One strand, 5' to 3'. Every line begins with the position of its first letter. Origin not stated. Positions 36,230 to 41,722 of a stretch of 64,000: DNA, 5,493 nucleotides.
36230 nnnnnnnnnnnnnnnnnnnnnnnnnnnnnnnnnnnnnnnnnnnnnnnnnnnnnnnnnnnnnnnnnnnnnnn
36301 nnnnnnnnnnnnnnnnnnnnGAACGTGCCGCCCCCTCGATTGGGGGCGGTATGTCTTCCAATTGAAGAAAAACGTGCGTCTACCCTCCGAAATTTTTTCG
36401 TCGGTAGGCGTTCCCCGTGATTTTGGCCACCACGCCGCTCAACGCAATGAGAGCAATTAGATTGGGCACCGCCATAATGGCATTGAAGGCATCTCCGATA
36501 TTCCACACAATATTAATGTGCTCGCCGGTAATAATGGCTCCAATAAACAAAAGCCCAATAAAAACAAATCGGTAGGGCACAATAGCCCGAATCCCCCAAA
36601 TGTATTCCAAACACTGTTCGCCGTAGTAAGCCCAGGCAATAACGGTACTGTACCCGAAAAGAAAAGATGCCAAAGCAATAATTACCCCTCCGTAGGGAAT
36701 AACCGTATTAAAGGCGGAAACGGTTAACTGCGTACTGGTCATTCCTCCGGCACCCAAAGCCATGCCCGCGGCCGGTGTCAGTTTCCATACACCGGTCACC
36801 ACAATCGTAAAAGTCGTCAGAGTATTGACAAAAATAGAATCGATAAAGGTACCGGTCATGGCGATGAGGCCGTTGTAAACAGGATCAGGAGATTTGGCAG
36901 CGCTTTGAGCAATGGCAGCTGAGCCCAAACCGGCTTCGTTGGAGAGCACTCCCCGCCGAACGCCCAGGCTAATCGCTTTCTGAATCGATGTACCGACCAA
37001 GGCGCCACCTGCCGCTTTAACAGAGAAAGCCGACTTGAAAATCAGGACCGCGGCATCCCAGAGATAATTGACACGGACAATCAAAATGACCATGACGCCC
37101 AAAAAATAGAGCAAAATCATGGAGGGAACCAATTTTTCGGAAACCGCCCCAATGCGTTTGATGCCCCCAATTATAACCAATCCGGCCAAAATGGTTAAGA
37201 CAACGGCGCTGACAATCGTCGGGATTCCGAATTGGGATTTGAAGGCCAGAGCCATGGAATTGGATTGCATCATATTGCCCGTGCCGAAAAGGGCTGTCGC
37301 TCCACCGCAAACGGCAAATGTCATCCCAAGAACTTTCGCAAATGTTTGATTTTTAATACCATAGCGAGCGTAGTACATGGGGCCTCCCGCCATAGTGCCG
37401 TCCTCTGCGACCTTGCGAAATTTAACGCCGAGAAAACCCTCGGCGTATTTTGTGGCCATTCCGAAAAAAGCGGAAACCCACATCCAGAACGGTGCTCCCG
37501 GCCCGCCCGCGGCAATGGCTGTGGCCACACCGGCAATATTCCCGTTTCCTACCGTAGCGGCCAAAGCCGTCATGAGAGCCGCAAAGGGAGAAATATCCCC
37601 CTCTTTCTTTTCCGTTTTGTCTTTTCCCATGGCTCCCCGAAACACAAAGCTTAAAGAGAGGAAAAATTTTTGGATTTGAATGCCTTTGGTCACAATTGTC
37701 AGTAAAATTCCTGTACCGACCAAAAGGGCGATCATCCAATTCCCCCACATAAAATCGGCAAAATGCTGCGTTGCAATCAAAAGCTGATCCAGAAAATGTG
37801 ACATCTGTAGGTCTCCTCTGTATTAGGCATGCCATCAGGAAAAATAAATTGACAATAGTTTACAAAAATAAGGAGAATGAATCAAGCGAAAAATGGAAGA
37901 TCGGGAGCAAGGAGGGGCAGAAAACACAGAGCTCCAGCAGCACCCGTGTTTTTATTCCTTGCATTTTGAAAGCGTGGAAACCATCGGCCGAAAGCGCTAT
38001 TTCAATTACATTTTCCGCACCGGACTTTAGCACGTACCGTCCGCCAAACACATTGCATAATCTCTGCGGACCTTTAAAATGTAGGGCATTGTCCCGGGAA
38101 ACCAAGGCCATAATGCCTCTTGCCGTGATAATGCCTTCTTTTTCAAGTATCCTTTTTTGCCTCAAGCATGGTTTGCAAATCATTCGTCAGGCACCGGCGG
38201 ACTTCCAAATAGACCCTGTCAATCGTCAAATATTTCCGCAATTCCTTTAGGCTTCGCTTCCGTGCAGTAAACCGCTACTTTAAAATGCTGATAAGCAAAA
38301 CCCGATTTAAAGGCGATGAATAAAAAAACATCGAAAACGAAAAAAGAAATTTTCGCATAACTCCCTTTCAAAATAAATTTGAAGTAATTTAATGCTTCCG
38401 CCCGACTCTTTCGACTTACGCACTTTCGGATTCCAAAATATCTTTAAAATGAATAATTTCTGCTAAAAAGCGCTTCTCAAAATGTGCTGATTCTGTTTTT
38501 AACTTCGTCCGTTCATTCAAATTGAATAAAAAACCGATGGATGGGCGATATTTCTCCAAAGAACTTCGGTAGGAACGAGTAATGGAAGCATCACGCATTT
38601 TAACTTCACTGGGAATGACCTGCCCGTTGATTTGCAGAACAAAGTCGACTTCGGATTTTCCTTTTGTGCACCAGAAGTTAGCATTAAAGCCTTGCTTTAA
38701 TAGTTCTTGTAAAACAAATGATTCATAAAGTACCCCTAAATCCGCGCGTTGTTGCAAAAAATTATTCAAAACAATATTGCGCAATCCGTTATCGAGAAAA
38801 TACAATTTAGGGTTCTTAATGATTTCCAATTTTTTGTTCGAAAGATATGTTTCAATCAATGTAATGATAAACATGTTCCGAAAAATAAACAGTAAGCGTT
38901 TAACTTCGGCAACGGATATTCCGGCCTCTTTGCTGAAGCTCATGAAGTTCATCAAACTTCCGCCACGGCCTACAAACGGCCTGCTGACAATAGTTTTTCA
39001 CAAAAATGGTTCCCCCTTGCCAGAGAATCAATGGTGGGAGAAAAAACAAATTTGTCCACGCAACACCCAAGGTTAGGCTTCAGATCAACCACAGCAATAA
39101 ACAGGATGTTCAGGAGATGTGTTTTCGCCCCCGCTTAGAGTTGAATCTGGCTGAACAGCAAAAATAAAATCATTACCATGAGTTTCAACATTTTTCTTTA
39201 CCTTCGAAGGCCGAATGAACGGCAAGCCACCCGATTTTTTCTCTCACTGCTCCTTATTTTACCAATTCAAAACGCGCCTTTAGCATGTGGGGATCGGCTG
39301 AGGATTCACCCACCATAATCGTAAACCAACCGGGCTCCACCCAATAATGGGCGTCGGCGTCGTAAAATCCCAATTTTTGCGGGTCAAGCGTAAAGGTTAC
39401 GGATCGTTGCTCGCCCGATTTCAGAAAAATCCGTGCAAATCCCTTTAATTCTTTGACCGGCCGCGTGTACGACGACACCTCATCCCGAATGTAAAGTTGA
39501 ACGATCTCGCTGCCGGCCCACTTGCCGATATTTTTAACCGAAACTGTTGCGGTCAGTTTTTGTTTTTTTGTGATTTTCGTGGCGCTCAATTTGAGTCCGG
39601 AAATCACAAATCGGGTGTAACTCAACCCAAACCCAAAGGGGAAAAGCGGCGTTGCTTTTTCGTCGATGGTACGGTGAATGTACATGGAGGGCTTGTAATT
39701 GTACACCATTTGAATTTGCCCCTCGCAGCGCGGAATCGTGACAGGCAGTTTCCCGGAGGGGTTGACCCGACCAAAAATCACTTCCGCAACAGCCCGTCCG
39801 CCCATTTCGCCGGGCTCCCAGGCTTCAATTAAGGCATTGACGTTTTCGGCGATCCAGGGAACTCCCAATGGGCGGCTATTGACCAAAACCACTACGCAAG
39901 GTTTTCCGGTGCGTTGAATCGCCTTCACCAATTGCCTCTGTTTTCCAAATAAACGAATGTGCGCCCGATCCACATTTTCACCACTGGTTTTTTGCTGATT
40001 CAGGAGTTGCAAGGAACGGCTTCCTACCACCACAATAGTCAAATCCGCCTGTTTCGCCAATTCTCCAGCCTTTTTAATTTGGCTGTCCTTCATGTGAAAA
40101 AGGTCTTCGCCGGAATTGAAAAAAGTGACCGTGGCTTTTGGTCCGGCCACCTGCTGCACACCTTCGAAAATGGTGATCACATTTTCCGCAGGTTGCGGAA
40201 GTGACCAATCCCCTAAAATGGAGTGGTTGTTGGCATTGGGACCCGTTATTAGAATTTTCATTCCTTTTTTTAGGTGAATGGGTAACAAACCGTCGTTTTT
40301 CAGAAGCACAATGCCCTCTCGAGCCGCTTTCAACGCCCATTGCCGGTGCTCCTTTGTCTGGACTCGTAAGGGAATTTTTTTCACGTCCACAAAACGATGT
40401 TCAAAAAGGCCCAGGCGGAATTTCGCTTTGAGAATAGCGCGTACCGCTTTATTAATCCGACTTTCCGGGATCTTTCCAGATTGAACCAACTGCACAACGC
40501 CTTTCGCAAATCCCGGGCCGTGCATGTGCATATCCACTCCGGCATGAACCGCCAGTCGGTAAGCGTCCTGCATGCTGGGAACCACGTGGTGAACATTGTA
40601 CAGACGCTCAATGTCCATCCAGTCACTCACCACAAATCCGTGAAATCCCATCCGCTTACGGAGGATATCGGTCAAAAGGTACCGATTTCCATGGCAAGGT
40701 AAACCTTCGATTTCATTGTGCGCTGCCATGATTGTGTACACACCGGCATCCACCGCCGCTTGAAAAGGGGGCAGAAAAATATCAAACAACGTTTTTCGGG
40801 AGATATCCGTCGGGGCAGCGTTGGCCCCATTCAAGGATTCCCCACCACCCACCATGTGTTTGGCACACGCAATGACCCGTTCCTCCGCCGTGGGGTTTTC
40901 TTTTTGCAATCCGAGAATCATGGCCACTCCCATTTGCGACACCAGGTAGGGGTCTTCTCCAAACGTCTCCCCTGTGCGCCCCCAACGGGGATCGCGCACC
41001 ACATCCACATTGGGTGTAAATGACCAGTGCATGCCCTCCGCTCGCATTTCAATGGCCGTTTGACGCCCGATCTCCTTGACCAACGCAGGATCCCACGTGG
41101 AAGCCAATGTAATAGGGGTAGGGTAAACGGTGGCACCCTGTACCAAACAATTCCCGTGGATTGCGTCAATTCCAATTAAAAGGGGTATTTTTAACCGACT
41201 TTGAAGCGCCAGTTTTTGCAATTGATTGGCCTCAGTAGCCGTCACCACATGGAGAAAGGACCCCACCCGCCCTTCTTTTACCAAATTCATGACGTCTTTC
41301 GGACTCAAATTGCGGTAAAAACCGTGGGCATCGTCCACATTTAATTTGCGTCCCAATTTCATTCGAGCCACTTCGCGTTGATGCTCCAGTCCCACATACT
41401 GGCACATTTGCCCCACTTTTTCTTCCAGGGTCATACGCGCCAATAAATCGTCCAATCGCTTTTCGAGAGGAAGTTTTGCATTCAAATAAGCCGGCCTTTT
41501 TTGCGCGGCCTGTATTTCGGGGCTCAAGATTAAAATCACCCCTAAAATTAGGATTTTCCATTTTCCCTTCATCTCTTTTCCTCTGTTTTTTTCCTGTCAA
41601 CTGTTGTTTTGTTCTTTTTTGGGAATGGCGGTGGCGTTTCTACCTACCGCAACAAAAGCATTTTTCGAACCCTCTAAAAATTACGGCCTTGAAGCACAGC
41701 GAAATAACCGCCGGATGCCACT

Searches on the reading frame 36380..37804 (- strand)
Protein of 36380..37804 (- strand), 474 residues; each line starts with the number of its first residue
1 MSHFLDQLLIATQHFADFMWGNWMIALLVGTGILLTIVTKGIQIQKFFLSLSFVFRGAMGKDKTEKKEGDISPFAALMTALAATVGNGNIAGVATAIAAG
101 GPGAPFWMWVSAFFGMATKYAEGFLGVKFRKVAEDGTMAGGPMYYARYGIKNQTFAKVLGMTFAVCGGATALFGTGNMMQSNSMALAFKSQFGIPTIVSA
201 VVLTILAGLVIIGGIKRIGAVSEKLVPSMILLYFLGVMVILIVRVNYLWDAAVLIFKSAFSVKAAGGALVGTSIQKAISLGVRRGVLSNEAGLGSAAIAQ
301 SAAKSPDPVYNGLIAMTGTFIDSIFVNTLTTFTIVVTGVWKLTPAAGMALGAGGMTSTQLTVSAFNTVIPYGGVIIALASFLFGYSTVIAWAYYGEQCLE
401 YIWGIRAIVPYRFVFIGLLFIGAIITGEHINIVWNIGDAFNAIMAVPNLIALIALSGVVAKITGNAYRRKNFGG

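Call 8: search_protein_families(library=pfam, proteins=[window:36380-37804:-])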
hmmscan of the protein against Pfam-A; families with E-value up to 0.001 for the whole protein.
window:36380-37804:- (474 aa): 1 family
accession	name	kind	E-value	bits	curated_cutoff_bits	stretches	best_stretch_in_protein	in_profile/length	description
PF01235.23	Na_Ala_symp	-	5.9e-117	391.7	24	1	62-465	4-378/392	Sodium:alanine symporter family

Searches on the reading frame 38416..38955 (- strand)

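Call 54: search_protein_families(library=pfam, proteins=[window:38416-38955:-], max_evalue=0.00001)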
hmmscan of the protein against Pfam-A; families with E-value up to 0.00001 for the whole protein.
window:38416-38955:- (179 aa): 1 family
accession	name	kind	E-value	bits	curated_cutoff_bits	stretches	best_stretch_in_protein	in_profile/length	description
PF13635.12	DUF4143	-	4.4e-26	92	28.1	1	2-120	31-159/160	Domain of unknown function (DUF4143)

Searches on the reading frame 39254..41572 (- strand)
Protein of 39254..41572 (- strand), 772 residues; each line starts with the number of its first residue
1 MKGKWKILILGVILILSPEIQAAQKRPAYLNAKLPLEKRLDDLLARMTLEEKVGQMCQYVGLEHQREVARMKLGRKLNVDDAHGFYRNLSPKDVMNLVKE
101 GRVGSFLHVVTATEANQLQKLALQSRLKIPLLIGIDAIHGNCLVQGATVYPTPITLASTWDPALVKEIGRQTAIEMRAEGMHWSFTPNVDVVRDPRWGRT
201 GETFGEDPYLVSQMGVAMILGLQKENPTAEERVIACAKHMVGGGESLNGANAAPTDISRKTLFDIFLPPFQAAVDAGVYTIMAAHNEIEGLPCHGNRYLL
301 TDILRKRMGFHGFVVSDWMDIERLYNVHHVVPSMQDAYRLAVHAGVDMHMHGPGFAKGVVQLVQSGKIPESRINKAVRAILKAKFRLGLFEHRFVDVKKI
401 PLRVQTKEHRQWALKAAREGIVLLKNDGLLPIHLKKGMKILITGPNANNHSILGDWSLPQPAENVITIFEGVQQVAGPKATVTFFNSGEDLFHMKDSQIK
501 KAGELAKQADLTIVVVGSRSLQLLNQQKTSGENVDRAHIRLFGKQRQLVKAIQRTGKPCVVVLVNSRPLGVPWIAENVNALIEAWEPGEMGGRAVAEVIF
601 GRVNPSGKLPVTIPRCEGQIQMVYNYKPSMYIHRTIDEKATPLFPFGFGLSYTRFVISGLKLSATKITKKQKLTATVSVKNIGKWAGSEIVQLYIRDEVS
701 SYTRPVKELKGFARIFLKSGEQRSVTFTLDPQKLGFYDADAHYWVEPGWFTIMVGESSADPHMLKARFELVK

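Call 8: search_protein_families(library=pfam, proteins=[window:39254-41572:-])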
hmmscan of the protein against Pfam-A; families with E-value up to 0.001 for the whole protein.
window:39254-41572:- (772 aa): 3 families
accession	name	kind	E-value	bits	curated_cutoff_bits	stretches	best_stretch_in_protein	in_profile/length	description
PF00933.27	Glyco_hydro_3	-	2.4e-76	257.6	27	1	48-382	1-315/316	Glycosyl hydrolase family 3 N terminal domain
PF01915.27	Glyco_hydro_3_C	-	3.8e-56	190.7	31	1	421-652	1-200/200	Glycosyl hydrolase family 3 C-terminal domain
PF14310.12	Fn3-like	-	5.3e-25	87.8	25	1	689-758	1-71/71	Fibronectin type III-like domain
